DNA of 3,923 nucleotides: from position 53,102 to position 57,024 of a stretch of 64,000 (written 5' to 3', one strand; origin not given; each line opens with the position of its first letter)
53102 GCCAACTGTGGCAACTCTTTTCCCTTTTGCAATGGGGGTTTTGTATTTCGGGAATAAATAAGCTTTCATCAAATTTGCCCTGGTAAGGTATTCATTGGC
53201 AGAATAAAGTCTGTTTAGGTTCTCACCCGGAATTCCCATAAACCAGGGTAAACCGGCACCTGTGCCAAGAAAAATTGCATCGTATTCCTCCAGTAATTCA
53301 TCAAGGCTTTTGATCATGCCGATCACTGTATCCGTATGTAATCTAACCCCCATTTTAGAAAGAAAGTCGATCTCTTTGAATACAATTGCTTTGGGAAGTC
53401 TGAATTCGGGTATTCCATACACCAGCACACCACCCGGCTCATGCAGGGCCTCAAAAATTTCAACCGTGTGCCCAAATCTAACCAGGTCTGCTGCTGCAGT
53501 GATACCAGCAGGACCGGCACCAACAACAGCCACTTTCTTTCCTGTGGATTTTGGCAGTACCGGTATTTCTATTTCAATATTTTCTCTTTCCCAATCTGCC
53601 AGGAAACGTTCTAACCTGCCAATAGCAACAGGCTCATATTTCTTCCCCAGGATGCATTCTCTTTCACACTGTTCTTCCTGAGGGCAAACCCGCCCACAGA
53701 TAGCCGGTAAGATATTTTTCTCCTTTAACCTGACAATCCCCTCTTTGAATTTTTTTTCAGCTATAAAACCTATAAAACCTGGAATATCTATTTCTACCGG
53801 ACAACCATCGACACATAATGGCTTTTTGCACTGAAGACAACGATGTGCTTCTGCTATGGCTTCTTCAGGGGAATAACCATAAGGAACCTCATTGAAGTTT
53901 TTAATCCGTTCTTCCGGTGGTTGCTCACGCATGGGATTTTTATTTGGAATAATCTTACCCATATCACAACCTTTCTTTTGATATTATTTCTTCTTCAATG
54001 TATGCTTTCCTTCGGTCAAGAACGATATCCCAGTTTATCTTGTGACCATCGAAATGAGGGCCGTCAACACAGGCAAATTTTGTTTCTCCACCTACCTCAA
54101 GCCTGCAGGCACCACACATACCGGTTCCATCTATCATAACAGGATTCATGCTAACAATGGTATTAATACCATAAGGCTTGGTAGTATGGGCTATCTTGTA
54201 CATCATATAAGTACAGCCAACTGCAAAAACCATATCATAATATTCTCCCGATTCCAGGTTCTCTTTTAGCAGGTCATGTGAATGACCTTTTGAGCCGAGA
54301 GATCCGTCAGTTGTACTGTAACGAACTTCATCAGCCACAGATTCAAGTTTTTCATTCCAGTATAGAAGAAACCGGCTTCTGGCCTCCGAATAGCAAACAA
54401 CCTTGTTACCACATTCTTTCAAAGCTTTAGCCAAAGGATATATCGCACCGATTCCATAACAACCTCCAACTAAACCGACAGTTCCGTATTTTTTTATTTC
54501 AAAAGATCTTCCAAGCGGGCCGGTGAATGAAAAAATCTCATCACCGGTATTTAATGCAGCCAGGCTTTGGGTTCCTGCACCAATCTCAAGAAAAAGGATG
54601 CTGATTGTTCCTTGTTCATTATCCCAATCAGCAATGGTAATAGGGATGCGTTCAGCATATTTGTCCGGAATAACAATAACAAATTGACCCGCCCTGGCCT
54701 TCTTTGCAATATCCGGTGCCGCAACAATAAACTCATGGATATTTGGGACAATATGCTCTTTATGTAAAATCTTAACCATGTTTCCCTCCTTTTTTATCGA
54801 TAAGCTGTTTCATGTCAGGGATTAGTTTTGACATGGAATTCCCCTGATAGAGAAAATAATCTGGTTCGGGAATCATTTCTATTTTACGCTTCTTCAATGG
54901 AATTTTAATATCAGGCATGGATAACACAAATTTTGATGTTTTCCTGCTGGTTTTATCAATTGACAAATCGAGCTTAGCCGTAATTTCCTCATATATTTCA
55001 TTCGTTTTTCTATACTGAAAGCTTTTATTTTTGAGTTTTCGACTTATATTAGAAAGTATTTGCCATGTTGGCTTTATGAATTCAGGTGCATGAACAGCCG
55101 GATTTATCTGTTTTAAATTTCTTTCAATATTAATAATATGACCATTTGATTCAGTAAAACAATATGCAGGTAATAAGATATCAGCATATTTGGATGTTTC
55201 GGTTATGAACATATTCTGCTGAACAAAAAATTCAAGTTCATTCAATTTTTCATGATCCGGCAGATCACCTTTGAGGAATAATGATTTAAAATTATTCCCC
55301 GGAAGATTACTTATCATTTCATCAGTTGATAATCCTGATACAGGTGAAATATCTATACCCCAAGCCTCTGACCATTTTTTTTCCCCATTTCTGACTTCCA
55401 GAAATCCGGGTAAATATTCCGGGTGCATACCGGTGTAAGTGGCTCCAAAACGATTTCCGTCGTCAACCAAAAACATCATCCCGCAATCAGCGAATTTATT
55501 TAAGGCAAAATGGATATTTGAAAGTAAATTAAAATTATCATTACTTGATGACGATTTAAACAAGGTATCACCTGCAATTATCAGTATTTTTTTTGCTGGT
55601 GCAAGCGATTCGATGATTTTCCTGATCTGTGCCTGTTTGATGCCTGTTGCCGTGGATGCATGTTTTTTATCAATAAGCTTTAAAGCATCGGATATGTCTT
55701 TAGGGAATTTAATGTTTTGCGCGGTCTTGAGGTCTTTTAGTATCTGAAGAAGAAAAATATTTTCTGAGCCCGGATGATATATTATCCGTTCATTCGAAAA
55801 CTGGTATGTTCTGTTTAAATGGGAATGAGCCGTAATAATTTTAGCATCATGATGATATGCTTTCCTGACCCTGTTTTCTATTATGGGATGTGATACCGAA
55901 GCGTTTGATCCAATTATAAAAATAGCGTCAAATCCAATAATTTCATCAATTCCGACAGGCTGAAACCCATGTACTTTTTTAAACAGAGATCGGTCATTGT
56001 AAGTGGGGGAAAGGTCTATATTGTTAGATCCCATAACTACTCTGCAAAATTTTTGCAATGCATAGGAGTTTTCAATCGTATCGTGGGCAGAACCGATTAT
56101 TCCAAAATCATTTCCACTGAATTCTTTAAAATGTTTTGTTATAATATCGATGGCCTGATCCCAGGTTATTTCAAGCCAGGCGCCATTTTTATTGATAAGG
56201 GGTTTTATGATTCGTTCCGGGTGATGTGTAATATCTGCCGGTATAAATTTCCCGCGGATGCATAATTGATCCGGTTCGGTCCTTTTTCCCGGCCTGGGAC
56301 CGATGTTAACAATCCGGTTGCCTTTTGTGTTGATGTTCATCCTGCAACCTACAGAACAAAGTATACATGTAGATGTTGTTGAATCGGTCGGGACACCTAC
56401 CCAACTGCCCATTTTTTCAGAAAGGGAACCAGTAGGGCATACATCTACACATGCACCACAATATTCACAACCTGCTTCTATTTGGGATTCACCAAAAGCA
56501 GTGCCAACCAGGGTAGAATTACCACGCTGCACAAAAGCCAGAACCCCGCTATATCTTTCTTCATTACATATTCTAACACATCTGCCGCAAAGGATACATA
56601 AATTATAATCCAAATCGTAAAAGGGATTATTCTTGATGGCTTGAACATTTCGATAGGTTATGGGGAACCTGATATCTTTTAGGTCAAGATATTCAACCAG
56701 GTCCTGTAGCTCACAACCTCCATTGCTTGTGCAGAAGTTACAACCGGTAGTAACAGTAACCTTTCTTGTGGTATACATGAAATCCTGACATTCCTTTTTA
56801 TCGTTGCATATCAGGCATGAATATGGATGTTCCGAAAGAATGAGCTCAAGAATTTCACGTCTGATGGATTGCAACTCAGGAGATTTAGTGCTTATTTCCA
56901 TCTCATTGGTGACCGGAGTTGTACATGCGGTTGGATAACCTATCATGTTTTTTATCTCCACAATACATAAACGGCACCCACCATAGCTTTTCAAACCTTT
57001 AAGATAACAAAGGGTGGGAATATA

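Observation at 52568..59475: Five-gene operon couples NuoE/F/G-like subunits directly to an NfnA/NfnB-like pair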

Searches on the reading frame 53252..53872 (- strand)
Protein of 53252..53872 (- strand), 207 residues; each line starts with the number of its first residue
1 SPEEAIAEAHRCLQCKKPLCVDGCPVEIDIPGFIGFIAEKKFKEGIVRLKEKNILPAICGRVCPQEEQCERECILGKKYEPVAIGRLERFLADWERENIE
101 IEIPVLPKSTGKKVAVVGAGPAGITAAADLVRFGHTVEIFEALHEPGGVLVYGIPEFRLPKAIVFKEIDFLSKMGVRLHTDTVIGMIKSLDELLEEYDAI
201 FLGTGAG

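Call 46: search_solved_structures(query=window:53252-53872:-, max_evalue=1e-10, show_alignments=5)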
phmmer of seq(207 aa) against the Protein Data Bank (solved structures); distinct sequences matched with E-value up to 1e-10: 12.
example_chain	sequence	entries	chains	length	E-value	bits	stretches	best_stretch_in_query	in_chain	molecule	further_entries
4ylf_B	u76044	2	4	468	2.7e-83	282.3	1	3-207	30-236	Dihydropyrimidine dehydrogenase subunit A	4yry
5jca_L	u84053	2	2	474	8.5e-70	238.2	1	3-207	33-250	NADH-dependent Ferredoxin:NADP Oxidoreductase (NfnI) subunit alpha | NADH-dependent Ferredoxin:NADP Oxidoreductase subunit alpha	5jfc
5vj7_A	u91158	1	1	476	1.7e-69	237.2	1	3-207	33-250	Oxidoreductase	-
9n5u_A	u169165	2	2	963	1.5e-48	168.8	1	17-206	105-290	NfnA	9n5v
9bov_A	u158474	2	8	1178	1.9e-46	161.8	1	10-206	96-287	Molybdopterin oxidoreductase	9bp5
8oh5_C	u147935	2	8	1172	6.2e-46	160.2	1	7-206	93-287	Formate dehydrogenase-O, major subunit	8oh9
2vdc_G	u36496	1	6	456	3.4e-38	134.9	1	2-205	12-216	GLUTAMATE SYNTHASE [NADPH] SMALL CHAIN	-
7mfm_I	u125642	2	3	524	3.7e-38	134.8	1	7-206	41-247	Glutamate synthase (NADPH) small chain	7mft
6s6s_G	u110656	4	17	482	4.2e-38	134.6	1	2-205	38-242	Glutamate synthase [NADPH] small chain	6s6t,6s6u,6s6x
1gt8_A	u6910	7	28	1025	4.4e-25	92.1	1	5-205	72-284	DIHYDROPYRIMIDINE DEHYDROGENASE | Dihydropyrimidine dehydrogenase [NADP(+)]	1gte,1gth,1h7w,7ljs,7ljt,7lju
1h7x_A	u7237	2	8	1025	4.9e-25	91.9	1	5-205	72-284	DIHYDROPYRIMIDINE DEHYDROGENASE | Dihydropyrimidine dehydrogenase [NADP(+)]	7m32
7m31_A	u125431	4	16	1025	4.9e-25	91.9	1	5-205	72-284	Dihydropyrimidine dehydrogenase [NADP(+)]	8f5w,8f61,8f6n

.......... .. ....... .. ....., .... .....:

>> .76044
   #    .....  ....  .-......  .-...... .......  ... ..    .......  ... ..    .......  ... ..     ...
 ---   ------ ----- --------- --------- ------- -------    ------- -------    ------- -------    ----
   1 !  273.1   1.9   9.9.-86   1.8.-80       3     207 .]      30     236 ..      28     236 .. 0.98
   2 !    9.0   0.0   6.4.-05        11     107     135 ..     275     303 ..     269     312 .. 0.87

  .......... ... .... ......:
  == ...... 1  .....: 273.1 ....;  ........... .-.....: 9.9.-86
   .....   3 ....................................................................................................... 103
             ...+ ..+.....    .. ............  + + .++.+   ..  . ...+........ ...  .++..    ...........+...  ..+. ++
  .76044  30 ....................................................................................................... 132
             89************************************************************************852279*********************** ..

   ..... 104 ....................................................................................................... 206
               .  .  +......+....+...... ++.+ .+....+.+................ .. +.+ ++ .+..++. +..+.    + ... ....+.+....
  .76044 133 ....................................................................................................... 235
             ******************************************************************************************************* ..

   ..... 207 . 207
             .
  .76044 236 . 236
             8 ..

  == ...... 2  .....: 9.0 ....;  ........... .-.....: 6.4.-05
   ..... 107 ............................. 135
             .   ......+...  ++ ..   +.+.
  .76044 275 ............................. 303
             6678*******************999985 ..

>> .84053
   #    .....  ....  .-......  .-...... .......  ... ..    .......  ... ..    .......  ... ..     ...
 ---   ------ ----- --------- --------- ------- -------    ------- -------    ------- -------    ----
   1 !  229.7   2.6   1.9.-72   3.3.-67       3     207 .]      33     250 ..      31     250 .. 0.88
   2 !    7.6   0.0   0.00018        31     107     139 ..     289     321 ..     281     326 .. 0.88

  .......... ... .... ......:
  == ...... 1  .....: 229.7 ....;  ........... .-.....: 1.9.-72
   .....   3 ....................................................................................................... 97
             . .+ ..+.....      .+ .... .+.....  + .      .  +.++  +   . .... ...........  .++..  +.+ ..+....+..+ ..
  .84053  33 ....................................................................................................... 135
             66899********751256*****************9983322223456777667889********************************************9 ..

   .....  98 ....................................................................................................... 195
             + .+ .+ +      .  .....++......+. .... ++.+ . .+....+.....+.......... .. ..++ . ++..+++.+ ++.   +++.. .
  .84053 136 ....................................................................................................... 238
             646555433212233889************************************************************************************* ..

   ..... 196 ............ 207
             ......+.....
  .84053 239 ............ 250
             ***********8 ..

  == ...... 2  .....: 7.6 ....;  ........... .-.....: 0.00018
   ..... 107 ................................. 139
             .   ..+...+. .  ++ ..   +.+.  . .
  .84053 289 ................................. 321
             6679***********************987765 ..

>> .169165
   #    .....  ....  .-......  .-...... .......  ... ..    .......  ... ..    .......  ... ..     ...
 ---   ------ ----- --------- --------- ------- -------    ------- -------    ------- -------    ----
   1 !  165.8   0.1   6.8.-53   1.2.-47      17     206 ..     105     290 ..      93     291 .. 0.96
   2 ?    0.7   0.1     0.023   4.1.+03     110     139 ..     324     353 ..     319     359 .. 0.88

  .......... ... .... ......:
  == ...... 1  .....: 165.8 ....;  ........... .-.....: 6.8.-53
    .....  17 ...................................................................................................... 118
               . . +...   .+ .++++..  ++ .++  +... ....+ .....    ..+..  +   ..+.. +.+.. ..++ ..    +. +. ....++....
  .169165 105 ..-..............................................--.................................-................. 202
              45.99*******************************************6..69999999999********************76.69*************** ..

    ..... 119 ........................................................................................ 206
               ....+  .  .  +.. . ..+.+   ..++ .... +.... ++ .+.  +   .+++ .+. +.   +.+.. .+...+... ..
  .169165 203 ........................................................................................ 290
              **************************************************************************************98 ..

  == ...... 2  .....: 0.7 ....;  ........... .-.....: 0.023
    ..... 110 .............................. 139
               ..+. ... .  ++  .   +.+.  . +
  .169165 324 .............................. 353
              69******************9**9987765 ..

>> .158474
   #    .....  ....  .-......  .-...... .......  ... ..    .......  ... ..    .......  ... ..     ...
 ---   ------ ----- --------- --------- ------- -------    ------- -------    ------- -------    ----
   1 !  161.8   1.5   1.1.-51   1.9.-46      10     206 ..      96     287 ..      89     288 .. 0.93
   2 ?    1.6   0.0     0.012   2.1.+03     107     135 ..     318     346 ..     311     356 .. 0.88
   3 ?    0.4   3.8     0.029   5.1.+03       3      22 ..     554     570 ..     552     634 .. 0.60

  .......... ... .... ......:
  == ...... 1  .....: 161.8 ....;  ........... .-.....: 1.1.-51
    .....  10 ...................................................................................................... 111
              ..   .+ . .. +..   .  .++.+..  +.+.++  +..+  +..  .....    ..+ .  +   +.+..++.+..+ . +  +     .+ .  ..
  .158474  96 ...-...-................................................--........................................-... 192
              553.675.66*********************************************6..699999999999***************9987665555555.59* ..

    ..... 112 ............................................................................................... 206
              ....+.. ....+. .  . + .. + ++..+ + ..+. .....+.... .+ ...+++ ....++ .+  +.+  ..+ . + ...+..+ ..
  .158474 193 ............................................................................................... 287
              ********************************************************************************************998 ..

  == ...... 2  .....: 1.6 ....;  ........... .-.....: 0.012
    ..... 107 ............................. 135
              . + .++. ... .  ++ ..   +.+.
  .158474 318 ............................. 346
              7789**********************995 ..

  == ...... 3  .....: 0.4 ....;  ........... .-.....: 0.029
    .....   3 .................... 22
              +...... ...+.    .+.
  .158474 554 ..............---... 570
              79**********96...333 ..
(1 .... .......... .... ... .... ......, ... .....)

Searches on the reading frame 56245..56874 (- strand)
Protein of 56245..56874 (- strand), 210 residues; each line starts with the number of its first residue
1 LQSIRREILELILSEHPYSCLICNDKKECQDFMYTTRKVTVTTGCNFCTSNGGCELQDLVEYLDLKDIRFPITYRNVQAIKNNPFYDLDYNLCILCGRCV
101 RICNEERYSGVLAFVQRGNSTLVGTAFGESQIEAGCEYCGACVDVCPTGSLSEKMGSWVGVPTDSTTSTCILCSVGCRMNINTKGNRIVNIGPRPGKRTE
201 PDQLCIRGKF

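Call 43: search_solved_structures(query=window:56245-56874:-, max_evalue=1e-15, show_alignments=5)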
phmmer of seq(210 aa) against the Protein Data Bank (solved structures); distinct sequences matched with E-value up to 1e-15: 9.
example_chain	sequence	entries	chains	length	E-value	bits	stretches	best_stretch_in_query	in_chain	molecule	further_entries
6tg9_A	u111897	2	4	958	8.2e-25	90.8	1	44-210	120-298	Formate dehydrogenase subunit alpha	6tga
9wxb_B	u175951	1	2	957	5.8e-24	88.1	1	2-210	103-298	Formate dehydrogenase alpha subunit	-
8a6t_A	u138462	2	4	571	3.2e-22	82.3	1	44-155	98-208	Electron bifurcating hydrogenase subunit HydA1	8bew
7t2r_A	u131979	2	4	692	4e-22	82.1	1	45-209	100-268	NiFe hydrogenase subunit A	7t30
8oh5_C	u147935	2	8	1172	8.1e-22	81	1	71-210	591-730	Formate dehydrogenase-O, major subunit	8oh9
9bov_A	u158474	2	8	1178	1e-21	80.7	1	48-210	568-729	Molybdopterin oxidoreductase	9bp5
7p5h_A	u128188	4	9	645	2.4e-19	73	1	42-153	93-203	Fe-hydrogenase, subunit alpha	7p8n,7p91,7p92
8rqz_C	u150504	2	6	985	5.2e-17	65.3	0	45-154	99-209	Probable oxidoreductase YjgC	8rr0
9gzq_A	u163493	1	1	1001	5.5e-17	65.3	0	45-154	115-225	Probable oxidoreductase YjgC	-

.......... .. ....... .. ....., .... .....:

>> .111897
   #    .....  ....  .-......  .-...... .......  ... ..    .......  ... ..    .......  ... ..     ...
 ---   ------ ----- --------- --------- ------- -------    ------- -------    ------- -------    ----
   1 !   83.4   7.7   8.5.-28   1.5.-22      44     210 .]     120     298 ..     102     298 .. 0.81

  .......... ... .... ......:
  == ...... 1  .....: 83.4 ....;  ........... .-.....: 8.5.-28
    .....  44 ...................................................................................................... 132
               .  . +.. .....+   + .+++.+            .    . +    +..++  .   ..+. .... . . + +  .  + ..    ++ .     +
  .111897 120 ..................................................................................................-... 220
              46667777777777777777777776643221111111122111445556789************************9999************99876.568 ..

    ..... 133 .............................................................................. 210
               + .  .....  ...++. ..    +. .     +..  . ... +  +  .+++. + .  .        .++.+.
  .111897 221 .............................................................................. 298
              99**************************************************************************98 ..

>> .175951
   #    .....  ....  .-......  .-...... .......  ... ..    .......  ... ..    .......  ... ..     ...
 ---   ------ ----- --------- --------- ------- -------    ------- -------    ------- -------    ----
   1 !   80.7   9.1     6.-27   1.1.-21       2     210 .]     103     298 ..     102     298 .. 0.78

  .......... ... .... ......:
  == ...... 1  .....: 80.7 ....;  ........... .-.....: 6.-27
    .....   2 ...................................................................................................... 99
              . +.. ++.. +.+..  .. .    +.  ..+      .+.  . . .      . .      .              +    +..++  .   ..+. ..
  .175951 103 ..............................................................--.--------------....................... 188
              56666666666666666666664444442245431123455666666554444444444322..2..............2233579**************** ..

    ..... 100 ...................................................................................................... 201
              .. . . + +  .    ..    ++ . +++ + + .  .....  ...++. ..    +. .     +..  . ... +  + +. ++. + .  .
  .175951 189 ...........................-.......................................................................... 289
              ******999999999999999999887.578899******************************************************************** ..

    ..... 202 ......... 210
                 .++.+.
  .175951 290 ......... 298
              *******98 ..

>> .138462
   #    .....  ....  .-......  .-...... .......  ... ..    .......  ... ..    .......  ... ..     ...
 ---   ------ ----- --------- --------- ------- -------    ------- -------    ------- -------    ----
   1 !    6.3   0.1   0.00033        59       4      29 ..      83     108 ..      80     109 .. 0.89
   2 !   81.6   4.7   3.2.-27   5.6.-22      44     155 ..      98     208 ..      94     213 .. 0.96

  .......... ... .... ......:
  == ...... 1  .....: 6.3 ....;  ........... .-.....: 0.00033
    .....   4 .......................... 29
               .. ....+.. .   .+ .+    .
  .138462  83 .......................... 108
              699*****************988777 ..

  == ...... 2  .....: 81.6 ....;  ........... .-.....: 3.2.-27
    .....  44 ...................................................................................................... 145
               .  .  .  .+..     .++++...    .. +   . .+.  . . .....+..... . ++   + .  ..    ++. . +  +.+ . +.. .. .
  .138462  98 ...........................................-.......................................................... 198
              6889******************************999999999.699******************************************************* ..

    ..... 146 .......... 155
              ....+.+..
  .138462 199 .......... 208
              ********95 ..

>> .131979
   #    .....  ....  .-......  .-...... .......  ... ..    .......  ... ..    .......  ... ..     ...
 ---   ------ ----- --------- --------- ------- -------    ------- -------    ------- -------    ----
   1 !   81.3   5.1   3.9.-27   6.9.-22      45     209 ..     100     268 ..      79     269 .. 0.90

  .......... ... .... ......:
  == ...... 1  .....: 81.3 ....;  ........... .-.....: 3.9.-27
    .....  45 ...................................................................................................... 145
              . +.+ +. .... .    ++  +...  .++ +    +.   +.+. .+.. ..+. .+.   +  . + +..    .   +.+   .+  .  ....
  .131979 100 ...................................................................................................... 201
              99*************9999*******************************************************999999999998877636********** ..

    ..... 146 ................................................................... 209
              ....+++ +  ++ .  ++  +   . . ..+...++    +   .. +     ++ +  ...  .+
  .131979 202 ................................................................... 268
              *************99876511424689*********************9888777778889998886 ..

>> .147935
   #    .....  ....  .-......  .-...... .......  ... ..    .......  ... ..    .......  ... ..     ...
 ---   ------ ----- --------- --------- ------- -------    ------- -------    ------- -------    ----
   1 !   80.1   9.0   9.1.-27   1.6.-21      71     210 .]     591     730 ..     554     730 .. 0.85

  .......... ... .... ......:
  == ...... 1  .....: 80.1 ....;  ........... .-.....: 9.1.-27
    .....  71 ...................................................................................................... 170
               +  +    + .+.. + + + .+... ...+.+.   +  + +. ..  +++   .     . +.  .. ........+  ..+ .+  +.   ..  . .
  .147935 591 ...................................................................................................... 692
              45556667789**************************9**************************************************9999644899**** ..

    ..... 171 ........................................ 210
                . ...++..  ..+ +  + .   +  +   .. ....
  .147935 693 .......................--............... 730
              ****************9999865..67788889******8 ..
